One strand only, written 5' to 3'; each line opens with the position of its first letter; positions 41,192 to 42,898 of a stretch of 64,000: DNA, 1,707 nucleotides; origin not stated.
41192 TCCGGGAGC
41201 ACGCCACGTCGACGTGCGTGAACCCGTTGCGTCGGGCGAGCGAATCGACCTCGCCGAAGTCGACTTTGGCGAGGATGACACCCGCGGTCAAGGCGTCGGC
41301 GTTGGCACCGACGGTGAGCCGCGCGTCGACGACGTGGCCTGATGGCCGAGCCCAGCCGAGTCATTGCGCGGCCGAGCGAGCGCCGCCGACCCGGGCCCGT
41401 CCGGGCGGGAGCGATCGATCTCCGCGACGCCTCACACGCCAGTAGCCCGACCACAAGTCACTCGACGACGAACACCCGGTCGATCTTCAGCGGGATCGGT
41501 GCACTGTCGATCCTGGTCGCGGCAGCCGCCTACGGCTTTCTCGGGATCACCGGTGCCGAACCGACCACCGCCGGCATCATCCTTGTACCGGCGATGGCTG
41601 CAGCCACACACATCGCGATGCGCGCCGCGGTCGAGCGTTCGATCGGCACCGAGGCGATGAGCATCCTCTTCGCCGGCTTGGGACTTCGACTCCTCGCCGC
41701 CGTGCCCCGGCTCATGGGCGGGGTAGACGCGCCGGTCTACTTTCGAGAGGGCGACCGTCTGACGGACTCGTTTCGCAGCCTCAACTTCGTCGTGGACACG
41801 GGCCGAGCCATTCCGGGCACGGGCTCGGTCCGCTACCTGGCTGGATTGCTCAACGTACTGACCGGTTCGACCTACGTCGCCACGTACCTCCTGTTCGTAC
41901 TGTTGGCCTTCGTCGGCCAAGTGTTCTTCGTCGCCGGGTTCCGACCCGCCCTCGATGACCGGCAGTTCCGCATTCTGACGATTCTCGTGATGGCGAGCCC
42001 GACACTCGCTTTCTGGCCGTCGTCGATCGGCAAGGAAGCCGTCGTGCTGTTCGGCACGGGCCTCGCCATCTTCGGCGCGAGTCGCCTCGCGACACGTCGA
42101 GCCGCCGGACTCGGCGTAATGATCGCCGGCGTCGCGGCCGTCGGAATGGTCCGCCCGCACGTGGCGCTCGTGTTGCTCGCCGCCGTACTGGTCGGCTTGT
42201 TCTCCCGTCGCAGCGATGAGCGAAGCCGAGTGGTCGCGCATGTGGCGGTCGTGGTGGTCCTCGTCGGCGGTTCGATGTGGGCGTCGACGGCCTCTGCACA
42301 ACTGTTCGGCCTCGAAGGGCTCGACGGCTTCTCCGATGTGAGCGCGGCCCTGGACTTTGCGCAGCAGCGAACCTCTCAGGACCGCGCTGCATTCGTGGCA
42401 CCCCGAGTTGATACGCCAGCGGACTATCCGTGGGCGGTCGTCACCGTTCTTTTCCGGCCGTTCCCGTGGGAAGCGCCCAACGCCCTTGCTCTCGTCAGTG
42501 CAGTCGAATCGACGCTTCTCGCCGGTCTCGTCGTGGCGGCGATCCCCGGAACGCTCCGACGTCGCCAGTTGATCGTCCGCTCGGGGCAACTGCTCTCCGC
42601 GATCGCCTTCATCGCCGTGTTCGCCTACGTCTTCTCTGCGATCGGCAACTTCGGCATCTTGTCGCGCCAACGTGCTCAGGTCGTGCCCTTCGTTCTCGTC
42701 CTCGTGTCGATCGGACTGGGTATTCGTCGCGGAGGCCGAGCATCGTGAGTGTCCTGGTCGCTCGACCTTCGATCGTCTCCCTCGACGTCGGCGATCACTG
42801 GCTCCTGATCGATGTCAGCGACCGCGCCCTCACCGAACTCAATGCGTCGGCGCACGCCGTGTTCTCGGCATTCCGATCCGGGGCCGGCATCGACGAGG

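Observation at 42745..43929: PqqD-like (RiPP-recognition-type) domain fused to an HprK-like kinase, coupled to the last gene of a polysaccharide operon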

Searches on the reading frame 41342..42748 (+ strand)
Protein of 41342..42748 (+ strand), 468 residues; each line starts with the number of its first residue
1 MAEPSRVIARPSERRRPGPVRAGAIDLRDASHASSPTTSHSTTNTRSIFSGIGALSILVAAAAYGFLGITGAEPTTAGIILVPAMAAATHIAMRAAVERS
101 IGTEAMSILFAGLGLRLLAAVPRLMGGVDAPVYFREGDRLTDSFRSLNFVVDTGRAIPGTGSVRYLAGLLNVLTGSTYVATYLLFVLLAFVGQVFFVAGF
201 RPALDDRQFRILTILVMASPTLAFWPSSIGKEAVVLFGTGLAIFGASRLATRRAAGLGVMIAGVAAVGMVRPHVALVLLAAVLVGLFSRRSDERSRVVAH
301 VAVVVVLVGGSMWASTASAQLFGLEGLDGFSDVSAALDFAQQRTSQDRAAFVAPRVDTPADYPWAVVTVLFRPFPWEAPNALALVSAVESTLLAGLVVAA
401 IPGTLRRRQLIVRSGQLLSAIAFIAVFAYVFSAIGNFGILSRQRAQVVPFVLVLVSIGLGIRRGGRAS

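Call 5: search_protein_families(library=pfam, proteins=[window:41342-42748:+], max_evalue=0.01)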
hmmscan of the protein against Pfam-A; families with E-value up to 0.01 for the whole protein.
window:41342-42748:+ (468 aa): 0 families

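Call 6: search_protein_families(library=ncbifam, proteins=[window:41342-42748:+], max_evalue=1)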
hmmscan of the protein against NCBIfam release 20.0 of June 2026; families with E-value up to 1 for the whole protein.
window:41342-42748:+ (468 aa): 0 families

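Call 34: find_homologous_proteins(query=window:41342-42745:+, max_evalue=0.001)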
Query window:41342-42745:+ (468 aa): 520 proteins with E <= 0.001 among 8000 candidates; the best 120 are listed.
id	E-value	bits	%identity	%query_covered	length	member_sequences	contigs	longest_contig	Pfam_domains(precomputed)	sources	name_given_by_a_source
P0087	6.6e-286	966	100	100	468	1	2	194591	-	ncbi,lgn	-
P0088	1.4e-154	534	56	99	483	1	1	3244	-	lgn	-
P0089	4.4e-154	532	57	99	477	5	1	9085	-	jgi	jgi:hypothetical protein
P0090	1.1e-152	527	57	99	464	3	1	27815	-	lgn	-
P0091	1.6e-152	527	57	99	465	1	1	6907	-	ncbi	-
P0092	3.4e-152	526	57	99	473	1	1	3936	-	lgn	-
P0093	6.0e-152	525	57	99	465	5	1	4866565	-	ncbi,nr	ncbi:MAG: hypothetical protein R8J94_12320 [Acidimicrobiia bacterium]|nr:hypothetical protein [Acidi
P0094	3.3e-151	522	57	98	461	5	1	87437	-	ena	-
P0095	4.2e-151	522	58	99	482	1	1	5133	-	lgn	-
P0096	2.9e-150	519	56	99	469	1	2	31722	-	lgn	-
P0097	5.6e-150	518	56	98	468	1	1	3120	-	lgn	-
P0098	2.0e-149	517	55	95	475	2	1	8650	-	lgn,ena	-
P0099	2.2e-149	516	56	99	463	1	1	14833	-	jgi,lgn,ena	-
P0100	2.3e-149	516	56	99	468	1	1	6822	-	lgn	-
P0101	6.7e-148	512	57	98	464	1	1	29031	-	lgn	-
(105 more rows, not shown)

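Call 51: find_related_loci(query=A3, collection=metagenome_contigs, flank=6000)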
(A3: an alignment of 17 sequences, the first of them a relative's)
Query A3 (468 aa) in metagenome_contigs; peptide patterns used: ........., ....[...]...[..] (x = any residue, [..] = any of these).
600 stretches matched a pattern (row limit reached: there are more); 470 encode a relative of the query (tblastn E <= 1e-3); the best 80 are kept; 80 distinct loci.
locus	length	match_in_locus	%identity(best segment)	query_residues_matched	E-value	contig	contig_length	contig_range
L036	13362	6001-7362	57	1-463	4e-153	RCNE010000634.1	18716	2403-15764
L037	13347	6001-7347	57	6-463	2e-152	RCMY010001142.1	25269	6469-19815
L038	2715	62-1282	53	60-466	6e-130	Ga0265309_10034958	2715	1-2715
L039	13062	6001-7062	44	104-457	2e-79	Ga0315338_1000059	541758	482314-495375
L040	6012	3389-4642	39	8-446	2e-76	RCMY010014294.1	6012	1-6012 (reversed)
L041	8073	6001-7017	42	119-457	6e-74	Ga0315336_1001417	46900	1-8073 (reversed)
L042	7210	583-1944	37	8-457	2e-73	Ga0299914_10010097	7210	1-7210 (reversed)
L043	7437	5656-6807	39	75-457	1e-72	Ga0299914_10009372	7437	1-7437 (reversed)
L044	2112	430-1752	39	15-457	3e-75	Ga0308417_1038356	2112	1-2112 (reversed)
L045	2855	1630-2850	40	50-446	1e-69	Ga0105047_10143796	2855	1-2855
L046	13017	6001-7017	41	119-457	5e-68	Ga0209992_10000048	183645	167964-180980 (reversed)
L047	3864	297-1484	38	63-457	2e-67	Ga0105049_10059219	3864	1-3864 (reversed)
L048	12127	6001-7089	43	98-446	7e-67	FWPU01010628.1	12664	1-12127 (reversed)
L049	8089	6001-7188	38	63-457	3e-66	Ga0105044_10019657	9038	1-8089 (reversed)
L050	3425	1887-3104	40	64-457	8e-67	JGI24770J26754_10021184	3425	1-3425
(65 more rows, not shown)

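Call 54: predict_structure(alignment_id=A4)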
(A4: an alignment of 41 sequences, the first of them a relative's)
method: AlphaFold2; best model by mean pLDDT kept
length: 468 residues; sequences in the alignment: 41
mean_pLDDT: 84.2   pTM: 0.83
mean pLDDT of the five models: 84.2, 83.1, 81.6, 81.5, 81.4
residues with pLDDT >= 90: 292; 70-90: 61; 50-70: 82; < 50: 33
segments of 3 or more residues with pLDDT < 50: 19-26, 28-35, 323-331
pLDDT, mean of each block of 10 residues (from residue 1): 63 57 47 48 87 98 98 96 98 94 96 96 87 95 96 92 96 96 97 98 96 96 80 96 96 94 96 91 86 61 69 59 47 59 57 76 89 88 88 96 94 94 92 71 89 97 60
secondary structure, 60 per line:
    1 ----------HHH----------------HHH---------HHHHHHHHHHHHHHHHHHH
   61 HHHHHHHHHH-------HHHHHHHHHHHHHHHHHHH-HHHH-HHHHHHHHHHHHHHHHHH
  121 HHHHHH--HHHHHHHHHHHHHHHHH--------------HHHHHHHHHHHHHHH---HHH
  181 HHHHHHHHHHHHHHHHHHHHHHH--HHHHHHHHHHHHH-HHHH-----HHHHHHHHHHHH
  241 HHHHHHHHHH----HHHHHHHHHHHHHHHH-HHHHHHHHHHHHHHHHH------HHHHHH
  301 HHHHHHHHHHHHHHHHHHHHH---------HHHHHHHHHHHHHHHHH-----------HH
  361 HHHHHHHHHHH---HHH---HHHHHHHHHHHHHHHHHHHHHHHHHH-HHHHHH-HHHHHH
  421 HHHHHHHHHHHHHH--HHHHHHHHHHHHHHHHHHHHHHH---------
elements in order: H42-70 H78-96 H98-101 H103-126 H129-145 H160-174 H178-203 H206-218 H220-223 H229-250 H255-270 H272-288 H295-321 H331-347 H359-371 H381-406 H408-413 H415-434 H437-459

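Call 56: fold_search(model_id=the predicted structure, library=pdb)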
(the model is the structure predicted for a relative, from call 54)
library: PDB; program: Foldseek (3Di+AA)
matches with E <= 10: 138; with E <= 0.001: 0
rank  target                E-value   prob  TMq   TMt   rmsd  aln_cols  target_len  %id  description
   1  7e9s_A                5.3e-02  1.00  0.39  0.23  11.4       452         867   14  Archaeal oligosaccharyltransferase AglB from Archaeoglobus fulgidus in complex with an inhibitory peptide and a dolich (released 2021-09-08)
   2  3wak                  1.1e-01  1.00  0.41  0.25  12.8       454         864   13  Crystal structure of the Archaeoglobus fulgidus oligosaccharyltransferase (O29867_ARCFU) in the apo form (released 2013-10-30)
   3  6s7t_A                1.5e-01  0.99  0.40  0.28   9.5       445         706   13  Cryo-EM structure of human oligosaccharyltransferase complex OST-B (released 2019-12-18)
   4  6zgs_A                3.0e-01  0.12  0.12  0.13  20.4       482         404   14  Crystal structure of a MFS transporter with bound 3-phenylpropanoic acid at 2.39 Angstroem resolution (released 2021-10-20)
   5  8b6l_I                3.6e-01  0.98  0.42  0.30  12.9       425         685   12  Subtomogram average of the human Sec61-TRAP-OSTA-translocon (released 2022-12-07)
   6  6ezn_F                4.4e-01  0.82  0.32  0.25  18.4       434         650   12  Cryo-EM structure of the yeast oligosaccharyltransferase (OST) complex (released 2018-01-17)
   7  8agb_A                4.5e-01  0.84  0.32  0.25  18.6       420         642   13  Structure of yeast oligosaccharylransferase complex with lipid-linked oligosaccharide bound (released 2022-12-07)
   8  5ezm                  4.5e-01  0.69  0.27  0.24  19.5       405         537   14  Crystal Structure of ArnT from Cupriavidus metallidurans in the apo state (released 2016-02-17)
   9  6hcl_B                4.5e-01  0.10  0.11  0.13  20.1       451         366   14  Crystal structure of a MFS transporter with Ligand at 2.69 Angstroem resolution (released 2019-07-03)
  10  6ftg_5                6.4e-01  0.93  0.44  0.33  13.9       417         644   17  Subtomogram average of OST-containing ribosome-translocon complexes from canine rough microsomal membranes (released 2018-03-21)
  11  9n9j_I                6.7e-01  0.92  0.41  0.29  10.3       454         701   12  Structure of a GRP94 folding intermediate engaged with a CCDC134- and FKBP11-bound secretory translocon (released 2025-11-19)
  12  6gxc_A                7.2e-01  0.75  0.32  0.23  16.7       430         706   14  Bacterial oligosaccharyltransferase PglB in complex with an inhibitory peptide and a reactive lipid-linked oligosaccha (released 2018-11-14)
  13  6g9x_B                7.2e-01  0.08  0.11  0.13  19.6       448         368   14  Crystal structure of a MFS transporter at 2.54 Angstroem resolution (released 2019-07-03)
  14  7tpg_B                7.5e-01  0.33  0.22  0.25  17.0       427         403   11  Single-Particle Cryo-EM Structure of the WaaL O-antigen ligase in its ligand bound state (released 2022-04-06)
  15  5gmy_A                8.4e-01  0.91  0.41  0.25  13.2       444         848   11  Crystal structure of the Archaeoglobus fulgidus oligosaccharyltransferase (O29867_ARCFU) tethered with an acceptor pep (released 2017-02-01)
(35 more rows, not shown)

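Call 76: search_solved_structures(query=A4, max_evalue=10)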
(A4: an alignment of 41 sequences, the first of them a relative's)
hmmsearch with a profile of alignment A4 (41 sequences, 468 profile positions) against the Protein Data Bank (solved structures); distinct sequences matched with E-value up to 10: 0.

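Call 77: search_protein_families(library=pfam, alignment_id=A4, max_evalue=1)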
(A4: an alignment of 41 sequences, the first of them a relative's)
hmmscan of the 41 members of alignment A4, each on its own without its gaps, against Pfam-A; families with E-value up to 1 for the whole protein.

A. member 1, P0087 (468 aa): 2 families
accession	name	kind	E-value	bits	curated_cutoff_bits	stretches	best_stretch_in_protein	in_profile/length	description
PF20176.3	DUF6541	-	0.26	10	29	2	52-114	216-276/646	Family of unknown function (DUF6541)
PF13231.12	PMT_2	-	0.79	10.4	26.1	1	164-308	7-152/160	Dolichyl-phosphate-mannose-protein mannosyltransferase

B. families by the number of members that match (of 41 scanned): 21 families
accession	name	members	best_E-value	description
PF09534.15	Trp_oprn_chp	2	0.0027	Tryptophan-associated transmembrane protein (Trp_oprn_chp)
PF13231.12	PMT_2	2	0.33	Dolichyl-phosphate-mannose-protein mannosyltransferase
PF24412.1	DUF7546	1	0.00086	Family of unknown function (DUF7546)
PF03006.26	HlyIII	1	0.043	Haemolysin-III related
PF04932.20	Wzy_C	1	0.053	O-Antigen ligase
PF18422.6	TNFR_16_TM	1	0.057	Tumor necrosis factor receptor member 16 trans-membrane domain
PF22954.2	DUF7027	1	0.061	Domain of unknown function (DUF7027)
PF10856.13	DUF2678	1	0.07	Protein of unknown function (DUF2678)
PF09850.14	DotU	1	0.13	Type VI secretion system protein DotU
PF14963.11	Get2_like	1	0.13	Get2-like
PF20617.3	DUF6803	1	0.15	Family of unknown function (DUF6803)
PF17310.7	DUF5357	1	0.17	Family of unknown function (DUF5357)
PF05767.17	Pox_A14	1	0.17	Poxvirus virion envelope protein A14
PF19602.4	DUF6107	1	0.24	Family of unknown function (DUF6107)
PF20176.3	DUF6541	1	0.26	Family of unknown function (DUF6541)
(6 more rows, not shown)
